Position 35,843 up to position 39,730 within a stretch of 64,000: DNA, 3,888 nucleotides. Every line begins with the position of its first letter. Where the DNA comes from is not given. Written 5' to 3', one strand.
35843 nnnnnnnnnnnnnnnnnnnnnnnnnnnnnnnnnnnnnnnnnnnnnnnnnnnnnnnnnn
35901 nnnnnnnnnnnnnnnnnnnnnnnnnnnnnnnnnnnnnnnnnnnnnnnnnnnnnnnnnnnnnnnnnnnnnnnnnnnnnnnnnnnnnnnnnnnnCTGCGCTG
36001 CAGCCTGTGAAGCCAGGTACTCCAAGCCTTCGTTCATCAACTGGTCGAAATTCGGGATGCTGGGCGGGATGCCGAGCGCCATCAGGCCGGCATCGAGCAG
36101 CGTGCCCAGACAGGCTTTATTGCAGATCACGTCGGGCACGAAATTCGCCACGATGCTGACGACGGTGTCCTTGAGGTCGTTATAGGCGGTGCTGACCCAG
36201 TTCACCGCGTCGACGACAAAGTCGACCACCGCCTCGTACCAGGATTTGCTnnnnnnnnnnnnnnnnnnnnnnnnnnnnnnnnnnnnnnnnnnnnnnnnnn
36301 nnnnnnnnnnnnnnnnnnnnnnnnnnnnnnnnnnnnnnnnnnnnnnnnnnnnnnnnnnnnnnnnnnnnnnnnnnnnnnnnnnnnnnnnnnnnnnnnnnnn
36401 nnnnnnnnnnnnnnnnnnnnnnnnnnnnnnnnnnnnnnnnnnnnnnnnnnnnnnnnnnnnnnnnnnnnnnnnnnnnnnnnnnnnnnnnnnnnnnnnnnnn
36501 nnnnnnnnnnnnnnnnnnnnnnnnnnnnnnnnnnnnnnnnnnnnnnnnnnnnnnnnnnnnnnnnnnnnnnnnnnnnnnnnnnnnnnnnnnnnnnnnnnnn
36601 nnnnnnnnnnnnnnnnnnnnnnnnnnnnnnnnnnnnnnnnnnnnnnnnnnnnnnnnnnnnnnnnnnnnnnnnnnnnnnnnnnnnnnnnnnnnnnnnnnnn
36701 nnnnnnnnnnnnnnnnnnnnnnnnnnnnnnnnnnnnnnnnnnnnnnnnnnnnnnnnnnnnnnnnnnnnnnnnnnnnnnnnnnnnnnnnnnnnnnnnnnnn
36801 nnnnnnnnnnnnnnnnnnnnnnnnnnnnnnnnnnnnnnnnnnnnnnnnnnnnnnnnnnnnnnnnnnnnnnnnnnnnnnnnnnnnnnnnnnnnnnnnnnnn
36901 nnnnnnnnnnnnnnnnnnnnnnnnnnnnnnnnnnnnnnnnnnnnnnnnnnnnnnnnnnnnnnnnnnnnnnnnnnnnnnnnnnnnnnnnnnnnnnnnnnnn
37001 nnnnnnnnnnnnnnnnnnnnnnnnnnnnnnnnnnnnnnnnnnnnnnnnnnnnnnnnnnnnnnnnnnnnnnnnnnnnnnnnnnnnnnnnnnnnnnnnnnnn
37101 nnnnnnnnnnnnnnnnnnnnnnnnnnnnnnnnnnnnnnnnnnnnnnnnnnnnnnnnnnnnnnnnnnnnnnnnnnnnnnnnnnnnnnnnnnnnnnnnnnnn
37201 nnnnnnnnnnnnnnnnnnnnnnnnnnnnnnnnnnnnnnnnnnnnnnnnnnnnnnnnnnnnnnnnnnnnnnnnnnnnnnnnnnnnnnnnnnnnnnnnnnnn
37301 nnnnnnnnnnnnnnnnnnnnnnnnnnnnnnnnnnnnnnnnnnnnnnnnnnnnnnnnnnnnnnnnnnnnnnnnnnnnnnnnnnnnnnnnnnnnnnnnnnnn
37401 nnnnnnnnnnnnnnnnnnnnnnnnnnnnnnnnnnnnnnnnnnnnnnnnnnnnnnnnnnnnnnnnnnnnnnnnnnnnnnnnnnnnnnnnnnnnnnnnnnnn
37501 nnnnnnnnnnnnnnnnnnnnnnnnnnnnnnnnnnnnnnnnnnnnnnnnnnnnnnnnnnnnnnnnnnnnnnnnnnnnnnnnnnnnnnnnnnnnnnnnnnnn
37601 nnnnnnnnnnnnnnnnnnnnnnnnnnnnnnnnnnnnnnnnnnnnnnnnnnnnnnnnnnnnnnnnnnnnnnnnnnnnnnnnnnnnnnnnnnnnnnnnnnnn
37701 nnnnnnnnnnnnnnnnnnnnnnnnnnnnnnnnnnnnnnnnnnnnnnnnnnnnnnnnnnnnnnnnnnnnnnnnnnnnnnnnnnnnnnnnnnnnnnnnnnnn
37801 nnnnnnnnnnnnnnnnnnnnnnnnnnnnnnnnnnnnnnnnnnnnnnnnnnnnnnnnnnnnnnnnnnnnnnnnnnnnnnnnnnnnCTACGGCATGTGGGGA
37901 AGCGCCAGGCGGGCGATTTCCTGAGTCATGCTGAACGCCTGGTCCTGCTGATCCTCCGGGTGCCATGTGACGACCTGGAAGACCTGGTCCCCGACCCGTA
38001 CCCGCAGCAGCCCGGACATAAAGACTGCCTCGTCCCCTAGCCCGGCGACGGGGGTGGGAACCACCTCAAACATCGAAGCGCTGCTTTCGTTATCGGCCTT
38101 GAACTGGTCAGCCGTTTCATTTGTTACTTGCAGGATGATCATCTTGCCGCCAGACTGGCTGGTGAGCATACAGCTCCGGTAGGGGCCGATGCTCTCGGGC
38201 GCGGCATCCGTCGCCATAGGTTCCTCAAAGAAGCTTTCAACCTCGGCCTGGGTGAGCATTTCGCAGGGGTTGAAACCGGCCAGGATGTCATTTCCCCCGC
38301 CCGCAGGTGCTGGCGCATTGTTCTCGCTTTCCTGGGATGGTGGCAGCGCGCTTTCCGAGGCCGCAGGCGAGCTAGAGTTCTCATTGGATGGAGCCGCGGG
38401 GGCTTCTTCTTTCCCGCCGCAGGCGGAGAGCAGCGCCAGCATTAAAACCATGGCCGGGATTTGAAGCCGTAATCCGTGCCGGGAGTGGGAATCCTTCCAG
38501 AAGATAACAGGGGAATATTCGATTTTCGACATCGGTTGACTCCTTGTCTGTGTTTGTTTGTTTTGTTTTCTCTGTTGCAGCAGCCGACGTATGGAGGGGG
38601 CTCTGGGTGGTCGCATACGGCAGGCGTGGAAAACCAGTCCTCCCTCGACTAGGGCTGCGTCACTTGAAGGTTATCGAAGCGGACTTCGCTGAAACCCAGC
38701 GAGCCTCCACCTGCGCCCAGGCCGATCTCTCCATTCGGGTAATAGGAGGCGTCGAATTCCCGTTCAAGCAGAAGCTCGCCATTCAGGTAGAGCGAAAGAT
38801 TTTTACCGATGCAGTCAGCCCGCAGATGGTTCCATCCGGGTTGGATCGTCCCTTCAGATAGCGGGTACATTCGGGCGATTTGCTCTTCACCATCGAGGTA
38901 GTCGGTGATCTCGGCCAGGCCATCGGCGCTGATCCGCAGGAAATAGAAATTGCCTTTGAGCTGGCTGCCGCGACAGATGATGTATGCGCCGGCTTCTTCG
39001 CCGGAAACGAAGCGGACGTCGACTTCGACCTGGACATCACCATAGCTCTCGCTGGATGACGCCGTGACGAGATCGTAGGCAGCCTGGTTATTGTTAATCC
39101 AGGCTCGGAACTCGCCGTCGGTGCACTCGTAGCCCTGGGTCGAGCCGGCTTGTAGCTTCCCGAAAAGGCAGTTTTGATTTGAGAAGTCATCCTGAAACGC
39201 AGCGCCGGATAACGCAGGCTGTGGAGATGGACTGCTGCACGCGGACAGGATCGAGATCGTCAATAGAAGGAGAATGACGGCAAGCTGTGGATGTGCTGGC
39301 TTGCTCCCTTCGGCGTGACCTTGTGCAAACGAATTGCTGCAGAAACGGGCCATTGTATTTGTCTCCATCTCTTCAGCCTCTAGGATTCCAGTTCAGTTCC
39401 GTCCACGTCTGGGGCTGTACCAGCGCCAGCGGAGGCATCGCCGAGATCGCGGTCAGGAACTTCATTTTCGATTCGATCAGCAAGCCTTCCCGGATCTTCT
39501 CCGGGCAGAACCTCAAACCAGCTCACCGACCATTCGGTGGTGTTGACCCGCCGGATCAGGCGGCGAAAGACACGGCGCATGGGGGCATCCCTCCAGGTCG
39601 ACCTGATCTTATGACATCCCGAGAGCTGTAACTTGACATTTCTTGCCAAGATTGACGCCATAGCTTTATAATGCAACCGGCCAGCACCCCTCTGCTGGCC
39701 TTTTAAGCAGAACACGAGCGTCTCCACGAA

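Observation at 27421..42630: Candidate undescribed surface system: an all-exported 9-gene cluster facing an XRE-NTPase-TPR regulator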

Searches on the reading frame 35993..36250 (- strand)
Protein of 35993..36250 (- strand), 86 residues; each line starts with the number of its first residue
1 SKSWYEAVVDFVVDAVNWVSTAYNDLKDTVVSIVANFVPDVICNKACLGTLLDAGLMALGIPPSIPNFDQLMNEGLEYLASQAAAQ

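Call 27: find_related_loci(query=A3, collection=genome_contigs, flank=10000)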
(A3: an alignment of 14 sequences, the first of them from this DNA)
Query A3 (86 aa) in genome_contigs; peptide patterns used: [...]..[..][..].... (x = any residue, [..] = any of these).
171 stretches matched a pattern; 141 encode a relative of the query (tblastn E <= 1e-3); the best 80 are kept; 80 distinct loci.
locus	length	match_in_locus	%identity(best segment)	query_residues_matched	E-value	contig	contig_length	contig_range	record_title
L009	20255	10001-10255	82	2-86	4e-47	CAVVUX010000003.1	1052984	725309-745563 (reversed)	MAG: uncultured Chloroflexia bacterium isolate MFD03551.bin.2.8 genome assembly, contig: contig_23304, whole genome shot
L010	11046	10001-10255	79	2-86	3e-44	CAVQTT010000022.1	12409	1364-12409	MAG: uncultured Chloroflexia bacterium isolate MFD09964.bin.2.132 genome assembly, contig: contig_68142, whole genome sh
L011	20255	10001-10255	92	2-86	8e-42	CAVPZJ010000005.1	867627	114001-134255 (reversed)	MAG: uncultured Chloroflexia bacterium isolate MFD09964.bin.2.53 genome assembly, contig: contig_14870, whole genome sho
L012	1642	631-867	71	3-81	3e-38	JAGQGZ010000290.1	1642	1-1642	MAG: Dehalococcoidia bacterium isolate HKST-UBA80 NODE_290_length_1642_cov_2.265815, whole genome shotgun sequence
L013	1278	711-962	69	3-86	4e-38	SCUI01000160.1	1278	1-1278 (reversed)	MAG: Lysobacteraceae bacterium isolate FW602_bin.31 FW602_bin.31-73991, whole genome shotgun sequence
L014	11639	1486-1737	69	3-86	2e-37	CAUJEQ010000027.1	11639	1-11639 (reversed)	MAG: Chloroflexota bacterium isolate KLAP124 genome assembly, contig: KLAP124_43726, whole genome shotgun sequence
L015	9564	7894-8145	69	3-86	4e-37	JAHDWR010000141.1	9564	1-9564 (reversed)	MAG: Dehalococcoidia bacterium isolate CHL9 NODE_7290_length_9564_cov_7.954569, whole genome shotgun sequence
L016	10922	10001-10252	68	3-86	5e-36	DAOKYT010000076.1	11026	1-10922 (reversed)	MAG TPA_asm: Tepidiformaceae bacterium isolate AMR_MDS_0031 NODE_2534_length_11026_cov_6.799380, whole genome shotgun se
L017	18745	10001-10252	65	3-86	3e-35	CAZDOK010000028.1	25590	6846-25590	MAG TPA_asm: uncultured Anaerolineaceae bacterium isolate SRP193661_co1_145 genome assembly, contig: NODE_1983_length_25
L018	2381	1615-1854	68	6-86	7e-33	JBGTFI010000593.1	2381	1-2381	MAG: Phycisphaeraceae bacterium isolate JTS-RE188 k141_4038280, whole genome shotgun sequence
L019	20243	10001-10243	63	3-83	2e-32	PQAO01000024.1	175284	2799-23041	MAG: Dehalococcoidia bacterium isolate FeB_14 contig_2074, whole genome shotgun sequence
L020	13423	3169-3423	59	2-86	2e-32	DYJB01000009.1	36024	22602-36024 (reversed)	MAG TPA_asm: Candidatus Aquidulcis sp. isolate FI88_3_69_8 Afr_mines_FI88_480_length_36024_cov_3_220051, whole genome sh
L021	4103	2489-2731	63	3-83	2e-32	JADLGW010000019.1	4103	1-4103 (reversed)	MAG: Phycisphaerales bacterium isolate SJ456 c_000000611902, whole genome shotgun sequence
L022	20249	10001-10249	69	6-86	5e-32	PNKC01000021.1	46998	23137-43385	MAG: Anaerolinea sp. isolate PR.017 PR_1000257_46998, whole genome shotgun sequence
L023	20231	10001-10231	65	6-82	3e-31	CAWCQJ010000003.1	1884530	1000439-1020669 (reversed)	MAG: uncultured Chloroflexia bacterium isolate MFD05442.bin.2.62 genome assembly, contig: contig_425, whole genome shotg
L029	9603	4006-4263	51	2-86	3e-23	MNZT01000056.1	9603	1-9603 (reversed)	MAG: Candidatus Wirthbacteria bacterium CG2_30_54_11 cg2_3.0_scaffold_13172_c, whole genome shotgun sequence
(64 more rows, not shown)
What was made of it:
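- The motif scan found 141 confirmed hits among 185,579 species genomes, which is a lower bound (call 27).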

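Call 32: find_homologous_proteins(query=A3, max_evalue=0.001)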
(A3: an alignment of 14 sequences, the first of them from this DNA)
Query A3 (14 sequences) (86 aa, profile of the alignment): 10 proteins with E <= 0.001 among 2839 candidates.
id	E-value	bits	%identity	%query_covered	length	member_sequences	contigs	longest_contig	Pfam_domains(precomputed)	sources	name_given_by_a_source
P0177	2.4e-18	84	49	92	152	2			-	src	-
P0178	5.1e-17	79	40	93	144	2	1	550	-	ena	-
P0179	5.4e-15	73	46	56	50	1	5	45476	-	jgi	jgi:hypothetical protein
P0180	1.4e-13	68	43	73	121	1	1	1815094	-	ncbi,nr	ncbi:MAG: hypothetical protein IPL75_16120 [Acidobacteria bacterium]|nr:hypothetical protein [Acidob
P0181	1.2e-11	62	81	42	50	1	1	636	-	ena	-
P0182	2.0e-9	55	45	51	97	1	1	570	-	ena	-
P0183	1.1e-8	53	61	33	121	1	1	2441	-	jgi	jgi:hypothetical protein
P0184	4.6e-8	51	35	79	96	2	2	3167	-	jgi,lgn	jgi:hypothetical protein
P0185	1.1e-5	43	58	36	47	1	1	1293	-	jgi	jgi:hypothetical protein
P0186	4.7e-5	41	68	29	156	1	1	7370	-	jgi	jgi:hypothetical protein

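Call 59: search_protein_families(library=pfam, max_evalue=0.05, proteins=[L015:5306-6052:+, L017:7476-8228:+, L019:7461-8201:+, L022:7320-8219:+, L023:7380-8222:+, L029:1702-2328:+])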
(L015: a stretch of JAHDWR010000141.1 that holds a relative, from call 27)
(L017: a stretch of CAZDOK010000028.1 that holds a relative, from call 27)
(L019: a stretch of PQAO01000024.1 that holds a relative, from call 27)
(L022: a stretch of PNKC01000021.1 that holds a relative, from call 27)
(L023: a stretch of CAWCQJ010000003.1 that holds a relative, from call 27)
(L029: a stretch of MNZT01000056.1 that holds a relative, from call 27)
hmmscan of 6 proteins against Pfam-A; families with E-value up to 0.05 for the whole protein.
L015:5306-6052:+ (248 aa): 0 families

L017:7476-8228:+ (250 aa): 0 families

L019:7461-8201:+ (246 aa): 0 families

L022:7320-8219:+ (299 aa): 7 families
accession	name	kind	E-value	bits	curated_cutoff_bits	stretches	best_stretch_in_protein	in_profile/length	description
PF13240.11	Zn_Ribbon_1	-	3.3e-06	27.1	25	1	16-36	2-22/23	zinc-ribbon domain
PF12773.13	DZR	-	0.00017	22.1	27.3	1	16-36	1-21/45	Double zinc ribbon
PF24463.1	DUF7577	-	0.00022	21.2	28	1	13-36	2-25/27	Domain of unknown function (DUF7577)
PF13248.11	Zn_ribbon_3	-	0.00028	20.7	27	1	15-35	4-24/26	zinc-ribbon domain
PF17032.10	Zn_ribbon_15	-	0.0085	17.3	28.9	1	8-34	47-73/73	zinc-ribbon family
PF18912.6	DZR_2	-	0.01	16.1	27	1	15-37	9-46/56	Double zinc ribbon domain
PF10571.15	UPF0547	-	0.026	15.1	29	0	15-34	2-21/26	Uncharacterised protein family UPF0547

L023:7380-8222:+ (280 aa): 0 families

L029:1702-2328:+ (208 aa): 4 families
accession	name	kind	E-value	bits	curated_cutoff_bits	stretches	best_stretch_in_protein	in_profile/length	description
PF14378.12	PAP2_3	-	3e-08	34.1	27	1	131-187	127-184/190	PAP2 superfamily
PF14360.12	PAP2_C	-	1.9e-07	32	27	1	133-193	8-70/74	PAP2 superfamily C-terminal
PF24788.1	AtPDCT1_2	-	6.2e-05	23.3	27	1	130-186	94-150/160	AtPDCT1/2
PF01569.27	PAP2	-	0.00042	20.5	27.2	1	130-193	50-120/130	PAP2 superfamily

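Call 98: search_solved_structures(query=A3, max_evalue=10)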
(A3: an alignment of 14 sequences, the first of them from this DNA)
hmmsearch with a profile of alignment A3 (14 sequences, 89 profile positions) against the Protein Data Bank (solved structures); distinct sequences matched with E-value up to 10: 5.
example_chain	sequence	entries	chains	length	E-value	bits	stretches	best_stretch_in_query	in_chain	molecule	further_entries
6eri_BD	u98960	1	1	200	0.5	13.7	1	49-78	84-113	30S ribosomal protein S4, chloroplastic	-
4v61_AD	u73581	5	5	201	0.5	13.7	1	49-78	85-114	Ribosomal Protein S4 | 30S ribosomal protein S4, chloroplastic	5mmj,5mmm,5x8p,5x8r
5hy3_B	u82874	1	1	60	0.66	13.3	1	2-47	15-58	Antitoxin Dmd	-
1deq_C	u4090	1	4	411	0.81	13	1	5-53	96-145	FIBRINOGEN (GAMMA CHAIN)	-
4tql_A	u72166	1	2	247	2.2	11.7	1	3-37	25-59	Three helix bundle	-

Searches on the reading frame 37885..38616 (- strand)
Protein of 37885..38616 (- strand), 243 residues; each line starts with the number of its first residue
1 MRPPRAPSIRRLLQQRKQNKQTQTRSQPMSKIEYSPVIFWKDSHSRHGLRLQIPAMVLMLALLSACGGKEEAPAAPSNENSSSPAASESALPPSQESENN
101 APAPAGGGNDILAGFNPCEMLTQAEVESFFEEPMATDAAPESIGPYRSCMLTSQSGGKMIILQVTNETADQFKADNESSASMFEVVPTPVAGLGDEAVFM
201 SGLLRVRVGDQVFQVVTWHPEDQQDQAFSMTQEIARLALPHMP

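Call 4: search_protein_families(library=pfam, max_evalue=0.1, proteins=[window:37885-38616:-])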
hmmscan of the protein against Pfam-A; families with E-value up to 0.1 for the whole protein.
window:37885-38616:- (243 aa): 1 family
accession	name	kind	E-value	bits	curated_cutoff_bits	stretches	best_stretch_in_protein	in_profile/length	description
PF12079.13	DUF3558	-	3.6e-11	43.8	34.1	1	61-240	1-172/173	Protein of unknown function (DUF3558)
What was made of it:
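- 37885..38532 (-): DUF3558 lipoprotein (lipobox LLSAC), immediately upstream of BIG1. PF12079 at 43.8 bits against a cut-off of 34.1 (call 4).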

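Call 5: search_protein_families(library=ncbifam, max_evalue=0.1, proteins=[window:37885-38616:-])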
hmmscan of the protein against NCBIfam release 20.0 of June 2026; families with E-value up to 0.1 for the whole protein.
window:37885-38616:- (243 aa): 3 families
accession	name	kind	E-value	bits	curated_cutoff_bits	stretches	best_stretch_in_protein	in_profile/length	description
NF058595.1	invert_tail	domain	0.045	14.1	37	1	43-85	48-88/113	lipo-invert putative C-terminal anchoring domain-containing protein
NF058647.1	lipo_LytA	equivalog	0.045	14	110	0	55-82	7-34/107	acidic lipoprotein LytA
NF053527.1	lipo_Cory_WKLS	subfamily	0.045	13.7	105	0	55-92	4-42/166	WKL family lipoprotein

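Call 52: search_protein_families(library=padloc, max_evalue=0.001, proteins=[window:37885-38616:-])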
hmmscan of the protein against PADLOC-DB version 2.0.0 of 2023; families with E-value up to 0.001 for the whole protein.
window:37885-38616:- (243 aa): 0 families

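Call 56: search_protein_families(library=phrogs, max_evalue=0.01, proteins=[window:37885-38616:-])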
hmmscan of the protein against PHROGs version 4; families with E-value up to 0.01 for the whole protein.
window:37885-38616:- (243 aa): 0 families

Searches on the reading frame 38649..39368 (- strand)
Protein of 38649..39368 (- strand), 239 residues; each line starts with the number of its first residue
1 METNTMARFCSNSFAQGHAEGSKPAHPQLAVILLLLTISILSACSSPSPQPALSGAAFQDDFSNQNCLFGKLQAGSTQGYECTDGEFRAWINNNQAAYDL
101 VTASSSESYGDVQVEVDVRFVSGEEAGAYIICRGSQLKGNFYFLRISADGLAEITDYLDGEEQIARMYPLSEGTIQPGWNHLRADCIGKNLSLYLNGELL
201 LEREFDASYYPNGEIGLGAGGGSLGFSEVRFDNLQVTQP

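Call 4: search_protein_families(library=pfam, max_evalue=0.1, proteins=[window:38649-39368:-])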
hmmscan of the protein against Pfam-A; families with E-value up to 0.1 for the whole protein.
window:38649-39368:- (239 aa): 3 families
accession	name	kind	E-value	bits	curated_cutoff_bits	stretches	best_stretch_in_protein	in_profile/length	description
PF06439.18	3keto-disac_hyd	-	1.3e-09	38.8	26.8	1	81-236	27-186/187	3-keto-disaccharide hydrolase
PF21708.4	Glyco_hydro_59_C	-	5.8e-06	26.9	27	1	107-237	46-173/175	Galactocerebrosidase, C-terminal lectin domain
PF13385.13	Laminin_G_3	-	0.016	15.8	27.6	0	138-208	42-110/151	Concanavalin A-like lectin/glucanases superfamily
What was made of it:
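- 38649..39368 (-): Lectin lipoprotein A, with a ConA-like / 3-keto-disaccharide-hydrolase (DUF1080-type) fold and lipobox ILSAC. PF06439 at 38.8 bits against a cut-off of 26.8 (call 4).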

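Call 5: search_protein_families(library=ncbifam, max_evalue=0.1, proteins=[window:38649-39368:-])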
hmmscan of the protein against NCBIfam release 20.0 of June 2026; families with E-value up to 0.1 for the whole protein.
window:38649-39368:- (239 aa): 0 families

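Call 52: search_protein_families(library=padloc, max_evalue=0.001, proteins=[window:38649-39368:-])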
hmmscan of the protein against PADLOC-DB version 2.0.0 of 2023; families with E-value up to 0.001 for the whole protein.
window:38649-39368:- (239 aa): 0 families

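Call 56: search_protein_families(library=phrogs, max_evalue=0.01, proteins=[window:38649-39368:-])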
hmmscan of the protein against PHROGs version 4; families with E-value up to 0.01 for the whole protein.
window:38649-39368:- (239 aa): 0 families

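Call 100: search_solved_structures(query=window:38649-39368:-, max_evalue=1)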
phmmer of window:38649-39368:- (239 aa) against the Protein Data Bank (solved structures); distinct sequences matched with E-value up to 1: 7.
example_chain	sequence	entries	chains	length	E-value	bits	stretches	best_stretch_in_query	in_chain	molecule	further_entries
3imm_A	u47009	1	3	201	0.065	16.1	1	176-209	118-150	Putative secreted glycosylhydrolase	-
6iin_A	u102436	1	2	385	0.61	12.9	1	45-96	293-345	Ubiquitin carboxyl-terminal hydrolase 14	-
6iik_A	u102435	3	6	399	0.63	12.8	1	45-96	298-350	Ubiquitin carboxyl-terminal hydrolase 14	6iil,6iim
2ayn_A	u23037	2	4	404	0.64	12.8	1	45-96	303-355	Ubiquitin carboxyl-terminal hydrolase 14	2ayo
6lvs_A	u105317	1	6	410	0.64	12.8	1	45-96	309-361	Ubiquitin carboxyl-terminal hydrolase 14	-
5gjq_x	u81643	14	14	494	0.83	12.4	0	45-96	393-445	Ubiquitin carboxyl-terminal hydrolase 14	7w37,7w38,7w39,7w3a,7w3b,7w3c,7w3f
1air_A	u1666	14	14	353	1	12.2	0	61-205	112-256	PECTATE LYASE C | PROTEIN (PECTATE LYASE C)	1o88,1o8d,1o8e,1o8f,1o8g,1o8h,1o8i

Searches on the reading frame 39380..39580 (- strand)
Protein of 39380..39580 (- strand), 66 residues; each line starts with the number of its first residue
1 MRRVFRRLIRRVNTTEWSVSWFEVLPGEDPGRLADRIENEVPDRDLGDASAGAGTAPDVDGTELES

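Call 4: search_protein_families(library=pfam, max_evalue=0.1, proteins=[window:39380-39580:-])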
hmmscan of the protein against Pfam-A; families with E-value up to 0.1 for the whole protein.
window:39380-39580:- (66 aa): 0 families

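Call 5: search_protein_families(library=ncbifam, max_evalue=0.1, proteins=[window:39380-39580:-])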
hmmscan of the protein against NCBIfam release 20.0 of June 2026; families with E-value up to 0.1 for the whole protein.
window:39380-39580:- (66 aa): 0 families
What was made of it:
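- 39380..39580 (-): 66-aa ORF with a basic N-terminus and an acidic C-terminus. It has no export signal and its role is unknown. No family hit (calls 4, 5).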

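Call 52: search_protein_families(library=padloc, max_evalue=0.001, proteins=[window:39380-39580:-])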
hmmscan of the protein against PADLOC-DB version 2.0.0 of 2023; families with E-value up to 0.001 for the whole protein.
window:39380-39580:- (66 aa): 0 families

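Call 56: search_protein_families(library=phrogs, max_evalue=0.01, proteins=[window:39380-39580:-])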
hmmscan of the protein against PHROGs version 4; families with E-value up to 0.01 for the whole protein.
window:39380-39580:- (66 aa): 0 families
